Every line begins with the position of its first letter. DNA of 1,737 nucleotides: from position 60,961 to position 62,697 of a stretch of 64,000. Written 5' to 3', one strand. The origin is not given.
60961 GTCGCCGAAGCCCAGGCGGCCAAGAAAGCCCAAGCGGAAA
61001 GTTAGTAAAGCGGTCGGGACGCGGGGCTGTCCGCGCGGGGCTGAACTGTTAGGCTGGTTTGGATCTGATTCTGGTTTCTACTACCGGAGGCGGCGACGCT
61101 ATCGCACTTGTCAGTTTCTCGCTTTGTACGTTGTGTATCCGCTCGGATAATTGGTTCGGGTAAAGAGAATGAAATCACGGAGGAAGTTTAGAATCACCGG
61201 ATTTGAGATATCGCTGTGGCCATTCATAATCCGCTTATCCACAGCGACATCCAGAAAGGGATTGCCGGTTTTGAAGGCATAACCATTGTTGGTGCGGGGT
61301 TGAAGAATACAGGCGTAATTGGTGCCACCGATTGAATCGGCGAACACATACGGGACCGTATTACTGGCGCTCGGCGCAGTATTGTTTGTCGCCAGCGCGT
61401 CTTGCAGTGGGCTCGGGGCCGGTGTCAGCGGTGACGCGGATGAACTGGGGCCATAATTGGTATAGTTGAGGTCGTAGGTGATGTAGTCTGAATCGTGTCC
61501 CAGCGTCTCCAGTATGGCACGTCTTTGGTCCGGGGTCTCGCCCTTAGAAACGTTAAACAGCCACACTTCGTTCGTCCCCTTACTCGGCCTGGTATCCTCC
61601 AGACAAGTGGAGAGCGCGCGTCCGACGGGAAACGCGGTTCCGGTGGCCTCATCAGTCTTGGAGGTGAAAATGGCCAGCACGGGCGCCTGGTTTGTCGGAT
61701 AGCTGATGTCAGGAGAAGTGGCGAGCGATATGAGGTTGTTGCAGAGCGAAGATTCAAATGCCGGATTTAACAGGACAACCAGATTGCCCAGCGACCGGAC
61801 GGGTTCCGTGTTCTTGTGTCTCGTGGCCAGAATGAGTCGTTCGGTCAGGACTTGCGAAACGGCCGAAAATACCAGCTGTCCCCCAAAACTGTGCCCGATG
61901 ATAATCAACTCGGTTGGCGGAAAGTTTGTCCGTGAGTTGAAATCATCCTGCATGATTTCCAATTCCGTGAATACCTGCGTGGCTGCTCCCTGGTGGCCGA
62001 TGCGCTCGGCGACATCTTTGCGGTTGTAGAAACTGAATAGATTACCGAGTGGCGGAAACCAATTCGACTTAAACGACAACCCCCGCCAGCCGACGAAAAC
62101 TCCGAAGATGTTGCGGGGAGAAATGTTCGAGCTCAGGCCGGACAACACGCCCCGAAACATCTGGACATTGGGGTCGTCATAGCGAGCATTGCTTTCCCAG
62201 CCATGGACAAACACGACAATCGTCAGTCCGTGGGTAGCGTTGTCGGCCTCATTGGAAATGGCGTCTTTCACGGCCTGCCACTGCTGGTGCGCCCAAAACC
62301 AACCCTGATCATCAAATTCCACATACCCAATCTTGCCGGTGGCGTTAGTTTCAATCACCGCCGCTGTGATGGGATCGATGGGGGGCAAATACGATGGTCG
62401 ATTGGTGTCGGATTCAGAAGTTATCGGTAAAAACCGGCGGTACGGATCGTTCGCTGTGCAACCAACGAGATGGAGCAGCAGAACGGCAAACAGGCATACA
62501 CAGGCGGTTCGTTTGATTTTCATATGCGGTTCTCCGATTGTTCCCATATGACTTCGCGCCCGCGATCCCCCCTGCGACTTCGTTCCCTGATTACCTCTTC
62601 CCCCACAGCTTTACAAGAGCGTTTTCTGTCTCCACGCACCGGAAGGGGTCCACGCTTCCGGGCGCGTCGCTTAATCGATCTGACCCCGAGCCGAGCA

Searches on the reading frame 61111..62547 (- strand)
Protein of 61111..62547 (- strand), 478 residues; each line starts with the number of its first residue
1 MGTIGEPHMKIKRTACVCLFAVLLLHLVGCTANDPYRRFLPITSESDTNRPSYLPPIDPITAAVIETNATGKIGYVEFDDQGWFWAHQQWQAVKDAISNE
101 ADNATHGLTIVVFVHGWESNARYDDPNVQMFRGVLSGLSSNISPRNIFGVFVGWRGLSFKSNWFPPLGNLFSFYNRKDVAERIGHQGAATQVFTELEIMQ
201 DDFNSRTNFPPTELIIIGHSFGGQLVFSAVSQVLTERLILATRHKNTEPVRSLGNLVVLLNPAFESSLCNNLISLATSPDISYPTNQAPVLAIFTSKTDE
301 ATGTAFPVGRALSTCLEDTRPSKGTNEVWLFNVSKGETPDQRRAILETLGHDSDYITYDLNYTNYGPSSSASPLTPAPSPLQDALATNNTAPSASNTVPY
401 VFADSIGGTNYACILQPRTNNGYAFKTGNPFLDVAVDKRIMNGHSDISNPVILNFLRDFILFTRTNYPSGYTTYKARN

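Call 8: search_protein_families(library=pfam, proteins=[window:61111-62547:-])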
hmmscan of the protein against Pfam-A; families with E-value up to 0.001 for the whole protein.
window:61111-62547:- (478 aa): 1 family
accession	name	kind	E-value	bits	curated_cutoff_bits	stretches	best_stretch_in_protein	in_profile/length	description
PF05990.18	DUF900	-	6.4e-05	23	20.5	0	211-302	93-167/232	Alpha/beta hydrolase of unknown function (DUF900)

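Call 12: search_protein_families(library=pfam, proteins=[window:61111-62547:-], max_evalue=5)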
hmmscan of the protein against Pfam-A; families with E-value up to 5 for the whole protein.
window:61111-62547:- (478 aa): 5 families
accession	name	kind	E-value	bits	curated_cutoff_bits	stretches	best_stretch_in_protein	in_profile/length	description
PF05990.18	DUF900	-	6.4e-05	23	20.5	1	211-302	93-167/232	Alpha/beta hydrolase of unknown function (DUF900)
PF12697.13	Abhydrolase_6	-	0.0018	19.4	26.3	1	111-277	1-94/217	Alpha/beta hydrolase family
PF00561.26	Abhydrolase_1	-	0.065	13.3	25.8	1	206-232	63-89/245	alpha/beta hydrolase fold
PF07819.20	PGAP1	-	0.092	12.9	24.3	1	205-226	84-105/233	PGAP1-like alpha/beta domain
PF12146.15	Hydrolase_4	-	0.25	11.1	27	1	193-232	59-96/239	Serine aminopeptidase, S33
